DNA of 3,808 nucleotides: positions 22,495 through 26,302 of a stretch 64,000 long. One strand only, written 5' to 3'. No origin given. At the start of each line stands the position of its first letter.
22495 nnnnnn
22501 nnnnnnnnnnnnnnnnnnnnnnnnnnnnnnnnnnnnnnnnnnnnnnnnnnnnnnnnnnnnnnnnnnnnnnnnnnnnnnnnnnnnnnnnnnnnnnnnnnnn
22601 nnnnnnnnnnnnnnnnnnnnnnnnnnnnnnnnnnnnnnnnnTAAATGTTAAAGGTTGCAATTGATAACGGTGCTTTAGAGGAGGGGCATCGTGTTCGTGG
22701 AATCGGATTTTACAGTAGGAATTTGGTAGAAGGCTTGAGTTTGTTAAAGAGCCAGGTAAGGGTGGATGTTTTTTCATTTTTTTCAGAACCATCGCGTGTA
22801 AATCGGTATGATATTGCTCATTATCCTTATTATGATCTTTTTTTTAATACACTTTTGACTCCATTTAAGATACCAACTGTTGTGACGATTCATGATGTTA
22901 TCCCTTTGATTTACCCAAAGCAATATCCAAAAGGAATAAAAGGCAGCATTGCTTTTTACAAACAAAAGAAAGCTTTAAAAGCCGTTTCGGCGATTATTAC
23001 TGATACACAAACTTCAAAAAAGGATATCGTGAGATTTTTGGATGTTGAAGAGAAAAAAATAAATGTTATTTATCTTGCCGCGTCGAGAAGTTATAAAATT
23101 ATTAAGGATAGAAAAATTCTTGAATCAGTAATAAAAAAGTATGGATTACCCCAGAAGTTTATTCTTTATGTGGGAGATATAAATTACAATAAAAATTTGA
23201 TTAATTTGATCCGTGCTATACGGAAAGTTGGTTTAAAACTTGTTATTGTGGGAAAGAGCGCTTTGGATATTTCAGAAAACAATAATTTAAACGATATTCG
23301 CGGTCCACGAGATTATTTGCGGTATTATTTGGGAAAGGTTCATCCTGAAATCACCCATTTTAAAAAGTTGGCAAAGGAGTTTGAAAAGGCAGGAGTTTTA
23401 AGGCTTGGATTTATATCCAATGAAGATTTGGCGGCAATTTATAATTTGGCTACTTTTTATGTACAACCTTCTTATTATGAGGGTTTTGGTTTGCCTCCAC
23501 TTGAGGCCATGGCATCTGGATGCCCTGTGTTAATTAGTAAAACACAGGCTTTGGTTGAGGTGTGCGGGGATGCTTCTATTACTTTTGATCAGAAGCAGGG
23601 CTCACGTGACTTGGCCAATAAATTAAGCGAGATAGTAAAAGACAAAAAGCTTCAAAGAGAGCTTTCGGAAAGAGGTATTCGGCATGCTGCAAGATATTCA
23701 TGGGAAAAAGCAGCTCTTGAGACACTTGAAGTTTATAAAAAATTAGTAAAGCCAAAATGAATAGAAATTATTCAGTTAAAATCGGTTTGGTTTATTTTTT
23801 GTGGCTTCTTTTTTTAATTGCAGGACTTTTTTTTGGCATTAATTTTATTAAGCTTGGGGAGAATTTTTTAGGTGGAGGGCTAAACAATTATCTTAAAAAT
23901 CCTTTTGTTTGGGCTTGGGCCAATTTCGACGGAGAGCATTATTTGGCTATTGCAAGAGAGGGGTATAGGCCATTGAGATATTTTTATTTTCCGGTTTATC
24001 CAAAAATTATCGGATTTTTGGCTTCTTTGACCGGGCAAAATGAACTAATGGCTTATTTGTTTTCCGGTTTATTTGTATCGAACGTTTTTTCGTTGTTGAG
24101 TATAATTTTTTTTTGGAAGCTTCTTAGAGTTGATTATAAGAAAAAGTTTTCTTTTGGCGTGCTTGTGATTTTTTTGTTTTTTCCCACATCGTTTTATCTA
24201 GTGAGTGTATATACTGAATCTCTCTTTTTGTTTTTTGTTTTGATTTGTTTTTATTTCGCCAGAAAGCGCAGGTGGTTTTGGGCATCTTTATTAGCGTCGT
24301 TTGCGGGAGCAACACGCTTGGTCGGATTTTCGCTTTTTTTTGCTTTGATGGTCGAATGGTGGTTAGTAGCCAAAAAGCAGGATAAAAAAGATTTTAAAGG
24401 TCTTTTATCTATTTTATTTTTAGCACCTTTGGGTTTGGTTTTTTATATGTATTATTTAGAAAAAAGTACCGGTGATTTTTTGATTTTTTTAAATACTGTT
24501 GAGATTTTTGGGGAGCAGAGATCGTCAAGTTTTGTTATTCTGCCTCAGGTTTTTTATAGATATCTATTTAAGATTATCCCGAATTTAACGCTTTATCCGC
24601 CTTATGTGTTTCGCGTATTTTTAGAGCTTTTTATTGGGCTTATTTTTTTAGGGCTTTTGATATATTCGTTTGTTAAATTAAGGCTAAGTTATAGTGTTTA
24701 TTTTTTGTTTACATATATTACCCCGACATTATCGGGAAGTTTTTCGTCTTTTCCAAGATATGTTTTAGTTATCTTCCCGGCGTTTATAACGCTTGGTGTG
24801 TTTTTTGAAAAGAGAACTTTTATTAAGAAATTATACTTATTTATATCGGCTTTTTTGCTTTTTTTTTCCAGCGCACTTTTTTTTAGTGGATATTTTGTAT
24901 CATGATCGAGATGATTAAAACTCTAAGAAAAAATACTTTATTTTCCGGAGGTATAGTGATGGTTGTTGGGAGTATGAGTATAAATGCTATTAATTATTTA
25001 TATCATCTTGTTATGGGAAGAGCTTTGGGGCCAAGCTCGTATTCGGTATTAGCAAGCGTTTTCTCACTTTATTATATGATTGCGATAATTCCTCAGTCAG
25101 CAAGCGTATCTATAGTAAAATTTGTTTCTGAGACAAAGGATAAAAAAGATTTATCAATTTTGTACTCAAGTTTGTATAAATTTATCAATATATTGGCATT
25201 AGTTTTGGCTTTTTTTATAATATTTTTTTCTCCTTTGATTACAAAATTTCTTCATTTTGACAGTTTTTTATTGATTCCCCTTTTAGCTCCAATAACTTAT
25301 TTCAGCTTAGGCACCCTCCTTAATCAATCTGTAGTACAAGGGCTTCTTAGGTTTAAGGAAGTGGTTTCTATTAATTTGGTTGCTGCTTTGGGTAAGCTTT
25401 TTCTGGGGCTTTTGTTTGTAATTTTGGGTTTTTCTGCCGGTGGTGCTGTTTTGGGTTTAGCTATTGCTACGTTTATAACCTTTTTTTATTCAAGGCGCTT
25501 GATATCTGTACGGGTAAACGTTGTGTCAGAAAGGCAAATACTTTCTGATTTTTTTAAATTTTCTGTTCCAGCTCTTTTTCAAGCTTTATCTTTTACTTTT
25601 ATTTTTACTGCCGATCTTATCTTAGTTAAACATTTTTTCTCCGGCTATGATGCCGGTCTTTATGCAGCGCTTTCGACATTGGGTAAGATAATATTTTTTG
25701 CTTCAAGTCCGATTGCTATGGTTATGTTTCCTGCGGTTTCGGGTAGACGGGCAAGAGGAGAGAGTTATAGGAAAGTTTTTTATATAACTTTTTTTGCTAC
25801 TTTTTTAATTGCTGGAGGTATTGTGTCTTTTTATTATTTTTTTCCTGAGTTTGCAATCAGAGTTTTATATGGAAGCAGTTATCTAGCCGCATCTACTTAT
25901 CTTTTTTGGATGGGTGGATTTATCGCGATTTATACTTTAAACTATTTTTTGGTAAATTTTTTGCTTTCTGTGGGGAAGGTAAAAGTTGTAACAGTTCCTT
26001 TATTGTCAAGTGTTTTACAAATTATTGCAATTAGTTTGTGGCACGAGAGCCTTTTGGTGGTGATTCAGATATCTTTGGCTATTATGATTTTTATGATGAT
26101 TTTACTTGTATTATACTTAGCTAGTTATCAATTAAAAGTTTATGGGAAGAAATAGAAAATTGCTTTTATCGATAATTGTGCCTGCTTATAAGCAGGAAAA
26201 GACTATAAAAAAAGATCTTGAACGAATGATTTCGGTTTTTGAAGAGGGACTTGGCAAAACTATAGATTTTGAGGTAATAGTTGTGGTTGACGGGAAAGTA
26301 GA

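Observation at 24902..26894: Duplicated flippase + Dpm1-like GT2 module (copy A); copy B lies at 55419-57406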

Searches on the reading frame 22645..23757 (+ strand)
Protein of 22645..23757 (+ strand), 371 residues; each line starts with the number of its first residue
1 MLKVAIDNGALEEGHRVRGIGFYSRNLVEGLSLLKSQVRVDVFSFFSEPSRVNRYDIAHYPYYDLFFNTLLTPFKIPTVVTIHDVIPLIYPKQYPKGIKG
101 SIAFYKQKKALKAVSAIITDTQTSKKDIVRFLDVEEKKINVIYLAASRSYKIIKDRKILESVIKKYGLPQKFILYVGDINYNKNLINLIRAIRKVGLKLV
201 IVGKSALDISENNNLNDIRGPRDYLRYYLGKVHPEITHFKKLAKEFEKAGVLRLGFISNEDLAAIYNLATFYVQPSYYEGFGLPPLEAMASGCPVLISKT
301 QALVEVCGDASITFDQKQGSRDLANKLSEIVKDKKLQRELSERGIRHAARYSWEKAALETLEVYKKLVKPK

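Call 12: search_protein_families(library=pfam, proteins=[window:22645-23757:+], max_evalue=0.001)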
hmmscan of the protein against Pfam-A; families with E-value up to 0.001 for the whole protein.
window:22645-23757:+ (371 aa): 6 families
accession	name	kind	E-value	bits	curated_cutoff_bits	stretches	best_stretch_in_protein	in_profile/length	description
PF00534.26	Glycos_transf_1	-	2.5e-27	95.9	26.4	1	169-345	14-170/172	Glycosyl transferases group 1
PF13692.12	Glyco_trans_1_4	-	2.3e-19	70.5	27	1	171-333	2-142/142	Glycosyl transferases group 1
PF13439.12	Glyco_transf_4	-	8.1e-10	39.4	28.5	1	53-143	71-163/170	Glycosyltransferase Family 4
PF13524.12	Glyco_trans_1_2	-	1.4e-07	32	25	1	238-357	16-139/144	Glycosyl transferase-like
PF20706.3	GT4-conflict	-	7.2e-07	29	26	1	260-310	273-323/385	Family 4 Glycosyltransferase in conflict systems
PF13579.12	Glyco_trans_4_4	-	0.00023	22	29.7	0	52-143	69-156/158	Glycosyl transferase 4-like domain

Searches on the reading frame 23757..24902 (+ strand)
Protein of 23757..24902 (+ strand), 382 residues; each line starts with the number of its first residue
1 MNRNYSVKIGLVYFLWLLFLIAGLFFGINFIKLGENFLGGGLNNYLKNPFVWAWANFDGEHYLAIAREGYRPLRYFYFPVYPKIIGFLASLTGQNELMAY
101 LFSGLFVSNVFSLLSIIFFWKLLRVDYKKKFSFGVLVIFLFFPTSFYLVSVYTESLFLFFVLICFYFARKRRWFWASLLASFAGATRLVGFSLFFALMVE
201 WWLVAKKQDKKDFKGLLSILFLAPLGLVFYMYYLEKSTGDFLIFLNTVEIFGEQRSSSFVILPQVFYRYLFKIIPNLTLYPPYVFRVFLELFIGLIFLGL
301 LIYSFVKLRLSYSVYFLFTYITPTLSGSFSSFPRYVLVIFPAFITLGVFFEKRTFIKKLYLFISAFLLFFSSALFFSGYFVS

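Call 12: search_protein_families(library=pfam, proteins=[window:23757-24902:+], max_evalue=0.001)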
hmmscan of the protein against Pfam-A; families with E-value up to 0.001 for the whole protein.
window:23757-24902:+ (382 aa): 0 families

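Call 55: search_protein_families(library=pfam, proteins=[window:23757-24902:+], max_evalue=1)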
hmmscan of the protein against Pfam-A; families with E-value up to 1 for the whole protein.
window:23757-24902:+ (382 aa): 0 families

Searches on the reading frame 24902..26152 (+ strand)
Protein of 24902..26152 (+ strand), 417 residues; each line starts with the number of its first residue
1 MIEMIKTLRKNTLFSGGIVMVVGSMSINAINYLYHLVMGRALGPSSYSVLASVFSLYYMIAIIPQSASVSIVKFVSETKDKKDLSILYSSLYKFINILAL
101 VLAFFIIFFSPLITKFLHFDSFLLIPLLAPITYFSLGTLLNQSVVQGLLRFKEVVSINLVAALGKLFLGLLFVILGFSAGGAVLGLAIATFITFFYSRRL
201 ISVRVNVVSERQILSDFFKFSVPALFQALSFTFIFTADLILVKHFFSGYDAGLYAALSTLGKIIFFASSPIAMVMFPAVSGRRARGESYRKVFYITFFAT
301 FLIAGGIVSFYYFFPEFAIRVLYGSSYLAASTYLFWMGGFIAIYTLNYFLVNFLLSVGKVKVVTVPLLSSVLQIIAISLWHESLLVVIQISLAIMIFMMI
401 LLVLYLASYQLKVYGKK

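Call 5: search_protein_families(library=pfam, proteins=[window:24902-26152:+], max_evalue=0.01)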
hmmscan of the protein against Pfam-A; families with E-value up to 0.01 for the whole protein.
window:24902-26152:+ (417 aa): 2 families
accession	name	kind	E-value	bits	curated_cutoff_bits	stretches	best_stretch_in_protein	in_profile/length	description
PF13440.11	Polysacc_synt_3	-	2e-17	63.8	23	1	37-330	1-291/293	Polysaccharide biosynthesis protein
PF01943.22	Polysacc_synt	-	1.7e-13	51.1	28.2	1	16-280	4-271/274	Polysaccharide biosynthesis protein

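Call 10: search_protein_families(library=ncbifam, proteins=[window:24902-26152:+], max_evalue=0.001)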
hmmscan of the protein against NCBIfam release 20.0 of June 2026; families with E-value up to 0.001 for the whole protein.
window:24902-26152:+ (417 aa): 0 families

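Call 16: find_encoding_contigs(protein=window:24902-26152:+, flank=10000, max_places=4)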
Protein window:24902-26152:+ (417 aa): 4 contigs read that carry it; 1 place shown.
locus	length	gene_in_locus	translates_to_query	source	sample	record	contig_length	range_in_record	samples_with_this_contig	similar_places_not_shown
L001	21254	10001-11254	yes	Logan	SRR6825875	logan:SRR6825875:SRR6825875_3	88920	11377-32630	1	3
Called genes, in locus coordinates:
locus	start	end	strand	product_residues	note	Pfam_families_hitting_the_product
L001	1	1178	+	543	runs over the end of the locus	PF02366:PMT (weak), PF13231:PMT_2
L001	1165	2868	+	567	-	PF02366:PMT, PF13231:PMT_2 (weak)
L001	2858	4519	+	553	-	PF02366:PMT, PF13231:PMT_2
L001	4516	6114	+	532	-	PF02366:PMT (weak), PF13231:PMT_2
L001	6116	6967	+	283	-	PF00535:Glycos_transf_2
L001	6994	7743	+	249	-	PF00106:adh_short, PF08659:KR, PF13561:adh_short_C2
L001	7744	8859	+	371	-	PF13439:Glyco_transf_4, PF00534:Glycos_transf_1, PF13692:Glyco_trans_1_4, PF13524:Glyco_trans_1_2, PF20706:GT4-conflict (weak)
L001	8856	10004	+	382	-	-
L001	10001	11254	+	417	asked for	PF01943:Polysacc_synt, PF13440:Polysacc_synt_3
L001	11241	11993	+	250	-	PF00535:Glycos_transf_2, PF10111:Glyco_tranf_2_2 (weak)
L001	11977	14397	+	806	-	PF00754:F5_F8_type_C, PF22633:F5_F8_type_C_2 (weak)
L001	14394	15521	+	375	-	PF13439:Glyco_transf_4, PF20706:GT4-conflict, PF00534:Glycos_transf_1, PF13692:Glyco_trans_1_4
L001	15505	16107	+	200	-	PF01209:Ubie_methyltran (weak), PF13489:Methyltransf_23, PF07021:MetW (faint), PF13847:Methyltransf_31, PF08241:Methyltransf_11, PF08242:Methyltransf_12, PF13649:Methyltransf_25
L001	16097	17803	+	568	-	PF13231:PMT_2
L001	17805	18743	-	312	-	PF00535:Glycos_transf_2, PF10111:Glyco_tranf_2_2 (weak), PF13641:Glyco_tranf_2_3 (faint)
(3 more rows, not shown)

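Call 57: search_solved_structures(query=window:24902-26152:+, max_evalue=1)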
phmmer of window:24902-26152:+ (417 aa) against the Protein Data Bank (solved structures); distinct sequences matched with E-value up to 1: 0.
